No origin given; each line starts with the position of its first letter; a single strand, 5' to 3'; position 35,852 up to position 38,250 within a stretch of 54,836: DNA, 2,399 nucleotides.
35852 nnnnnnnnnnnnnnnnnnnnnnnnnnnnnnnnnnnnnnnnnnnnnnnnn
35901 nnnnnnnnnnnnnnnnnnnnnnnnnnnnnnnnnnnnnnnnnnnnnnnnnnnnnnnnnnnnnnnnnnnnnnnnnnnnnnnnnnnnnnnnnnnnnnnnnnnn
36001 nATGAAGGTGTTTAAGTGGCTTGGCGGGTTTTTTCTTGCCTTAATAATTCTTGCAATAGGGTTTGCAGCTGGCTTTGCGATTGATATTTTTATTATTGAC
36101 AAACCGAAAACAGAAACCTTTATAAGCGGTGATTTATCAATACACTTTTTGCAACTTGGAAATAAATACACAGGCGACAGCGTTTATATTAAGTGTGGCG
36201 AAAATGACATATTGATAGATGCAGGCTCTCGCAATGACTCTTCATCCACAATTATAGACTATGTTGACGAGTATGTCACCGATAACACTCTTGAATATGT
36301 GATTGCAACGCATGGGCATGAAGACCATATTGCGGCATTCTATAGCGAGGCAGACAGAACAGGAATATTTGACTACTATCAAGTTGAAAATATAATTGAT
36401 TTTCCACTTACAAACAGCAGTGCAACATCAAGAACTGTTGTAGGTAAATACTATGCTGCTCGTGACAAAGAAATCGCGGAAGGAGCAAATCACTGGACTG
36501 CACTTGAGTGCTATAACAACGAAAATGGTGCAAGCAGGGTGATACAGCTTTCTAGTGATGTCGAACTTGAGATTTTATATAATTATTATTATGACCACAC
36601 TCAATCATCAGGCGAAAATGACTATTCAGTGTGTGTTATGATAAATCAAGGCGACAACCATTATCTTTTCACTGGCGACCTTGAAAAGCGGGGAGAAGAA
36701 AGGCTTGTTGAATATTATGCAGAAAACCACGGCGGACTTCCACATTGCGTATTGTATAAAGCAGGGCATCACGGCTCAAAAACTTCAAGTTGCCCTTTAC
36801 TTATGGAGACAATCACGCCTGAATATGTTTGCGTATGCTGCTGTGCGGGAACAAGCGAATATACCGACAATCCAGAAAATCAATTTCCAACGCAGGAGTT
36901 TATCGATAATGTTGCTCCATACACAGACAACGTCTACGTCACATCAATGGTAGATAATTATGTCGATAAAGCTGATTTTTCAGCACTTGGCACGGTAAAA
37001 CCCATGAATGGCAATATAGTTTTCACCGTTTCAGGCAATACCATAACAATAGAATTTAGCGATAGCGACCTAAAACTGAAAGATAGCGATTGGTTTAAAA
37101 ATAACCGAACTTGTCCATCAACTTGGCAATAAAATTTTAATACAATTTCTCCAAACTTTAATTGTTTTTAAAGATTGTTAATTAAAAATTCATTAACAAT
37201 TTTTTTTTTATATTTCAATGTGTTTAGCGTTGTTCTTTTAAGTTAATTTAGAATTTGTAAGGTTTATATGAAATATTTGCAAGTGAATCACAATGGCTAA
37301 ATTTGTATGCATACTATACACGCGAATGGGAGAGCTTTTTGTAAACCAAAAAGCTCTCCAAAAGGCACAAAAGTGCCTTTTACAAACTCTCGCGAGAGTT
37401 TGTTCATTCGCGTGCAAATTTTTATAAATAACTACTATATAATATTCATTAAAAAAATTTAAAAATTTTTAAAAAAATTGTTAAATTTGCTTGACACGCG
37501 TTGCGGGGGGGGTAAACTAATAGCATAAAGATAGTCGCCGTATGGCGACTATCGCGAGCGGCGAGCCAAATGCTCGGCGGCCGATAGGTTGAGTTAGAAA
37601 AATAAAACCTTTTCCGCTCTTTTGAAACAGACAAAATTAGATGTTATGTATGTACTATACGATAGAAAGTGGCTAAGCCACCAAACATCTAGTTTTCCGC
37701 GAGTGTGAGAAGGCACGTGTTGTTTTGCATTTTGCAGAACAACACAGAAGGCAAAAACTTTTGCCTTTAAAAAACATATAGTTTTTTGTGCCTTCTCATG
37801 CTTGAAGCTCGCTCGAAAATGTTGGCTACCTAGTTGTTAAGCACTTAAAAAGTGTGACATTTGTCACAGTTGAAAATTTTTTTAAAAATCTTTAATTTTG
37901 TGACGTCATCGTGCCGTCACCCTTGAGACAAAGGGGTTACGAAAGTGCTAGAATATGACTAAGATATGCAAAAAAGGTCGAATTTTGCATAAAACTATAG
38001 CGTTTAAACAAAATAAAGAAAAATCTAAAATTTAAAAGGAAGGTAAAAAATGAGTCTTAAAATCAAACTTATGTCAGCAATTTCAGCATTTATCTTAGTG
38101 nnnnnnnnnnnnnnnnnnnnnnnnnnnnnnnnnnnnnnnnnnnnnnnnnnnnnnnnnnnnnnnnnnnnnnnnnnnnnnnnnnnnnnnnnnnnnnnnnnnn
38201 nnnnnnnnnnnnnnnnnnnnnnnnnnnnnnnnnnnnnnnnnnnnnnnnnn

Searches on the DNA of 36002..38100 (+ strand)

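Call 11: search_rna_families(source=window, start=37100, end=38100, threshold=evalue, max_evalue=10)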
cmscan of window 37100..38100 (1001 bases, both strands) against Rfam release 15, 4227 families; matches with E-value up to 10: 18.
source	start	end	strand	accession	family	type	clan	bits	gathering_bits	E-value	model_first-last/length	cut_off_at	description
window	37422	37558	+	RF02070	STnc300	Gene; sRNA;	-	22.2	80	2.7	1-159/159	no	Salmonella enterica sRNA STnc300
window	37412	37550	+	RF01669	P14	Gene; sRNA;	-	20.3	45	0.23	1-146/146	no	Pseudomonas sRNA P14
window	37741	37797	-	RF04343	Plastid-psbA-2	Cis-reg;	CL00153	18.7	55.8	1.5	1-60/60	no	Plastid-psbA-2 3UTR RNA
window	37741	37810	-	RF02386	sau-19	Gene; sRNA;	-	18.6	80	2.5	1-75/75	no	Staphylococcus sRNA sau-19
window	38016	38097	+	RF02183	ST7-OT3_1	Gene; lncRNA;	-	17.9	50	4.1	1-79/79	no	ST7 overlapping transcript 3 conserved region 1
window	37425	37594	+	RF02933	ARRPOF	Gene; sRNA;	-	17.6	127.2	0.1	1-256/256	no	ARRPOF RNA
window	37314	37387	-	RF03118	gCoV-5UTR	Cis-reg;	CL00116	17.5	124.9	8.7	1-200/200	no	Gammacoronavirus 5'UTR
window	37455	37507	+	RF02610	BSR0709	Gene; sRNA;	-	16.9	382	0.033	1-318/318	no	Brucella sRNA 0709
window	37271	37370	-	RF01819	RsaD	Gene; sRNA;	-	16.9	50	2.9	1-189/189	no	RNA Staph. aureus D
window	37323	37362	-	RF00749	mir-208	Gene; miRNA;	-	16.4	56.4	1.6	1-77/77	no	mir-208 microRNA precursor family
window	37285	37407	+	RF00514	His_leader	Cis-reg; leader;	-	15.7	49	9.2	1-126/126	no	Histidine operon leader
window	37320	37507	+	RF02792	sRNA162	Gene; antisense;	-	14.8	78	9.1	1-190/190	no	Archaeal Small RNA 162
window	37435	37551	-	RF01578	RUF1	Gene; sRNA;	-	14.3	70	6.6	1-264/264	no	Plasmodium RNA of unkown function RUF1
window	37156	37191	-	RF01748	nuoG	Cis-reg;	-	13.6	33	6.8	1-43/43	no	nuoG RNA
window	37690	37814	+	RF00695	MIR398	Gene; miRNA;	-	13.6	55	7.6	1-109/109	no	MIR398 microRNA precursor family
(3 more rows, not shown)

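Call 54: search_dna_similar(query=window:37300-37900:+, collection=plasmids, mode=distant, max_evalue=0.01, max_rows=10)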
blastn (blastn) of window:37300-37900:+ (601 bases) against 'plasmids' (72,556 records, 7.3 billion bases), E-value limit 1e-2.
Records with a match: 2; places in all: 2; records where one place covers at least 80% of the query: 0.
Best place of each record, by identity: 60-80% 2.
By first word of the organism name: Candidatus 2.
By predicted mobility (MOB-suite, as given by PLSDB): non-mobilizable 2.
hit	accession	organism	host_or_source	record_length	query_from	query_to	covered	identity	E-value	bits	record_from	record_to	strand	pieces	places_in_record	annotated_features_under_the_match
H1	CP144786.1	Candidatus Stammera capleta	insect metagenome,tissue sample,midgut ...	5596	120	189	12%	78.6%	3e-4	55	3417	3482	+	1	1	record has no annotation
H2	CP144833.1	Candidatus Stammera capleta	insect metagenome,tissue sample,midgut ...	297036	122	189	11%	78.3%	4e-3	51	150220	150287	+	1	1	record has no annotation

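Call 77: search_rna_families(source=L063, start=7880, end=8760, threshold=evalue, max_evalue=0.1)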
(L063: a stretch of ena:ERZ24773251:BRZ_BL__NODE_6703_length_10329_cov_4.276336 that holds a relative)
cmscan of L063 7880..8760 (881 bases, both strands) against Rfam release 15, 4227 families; matches with E-value up to 0.1: 5.
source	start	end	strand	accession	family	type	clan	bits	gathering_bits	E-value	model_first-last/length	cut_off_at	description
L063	8223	8330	-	RF00121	MicC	Gene; sRNA;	-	27.9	90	0.079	1-123/123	no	MicC RNA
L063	8521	8634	+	RF00020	U5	Gene; snRNA; splicing;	-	26.7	40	0.09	1-117/117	no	U5 spliceosomal RNA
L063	7882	7999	-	RF01468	rli32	Gene; sRNA;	-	26.2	100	0.0039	1-147/147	no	Listeria sRNA rli32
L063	7897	7990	-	RF00378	Qrr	Gene; sRNA;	-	26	50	0.022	1-108/108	no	Qrr RNA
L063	8228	8364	-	RF02637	EF0408_EF0409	Gene; sRNA;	-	22.3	440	0.0015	1-412/412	no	Enterococcus sRNA EF0408_EF0409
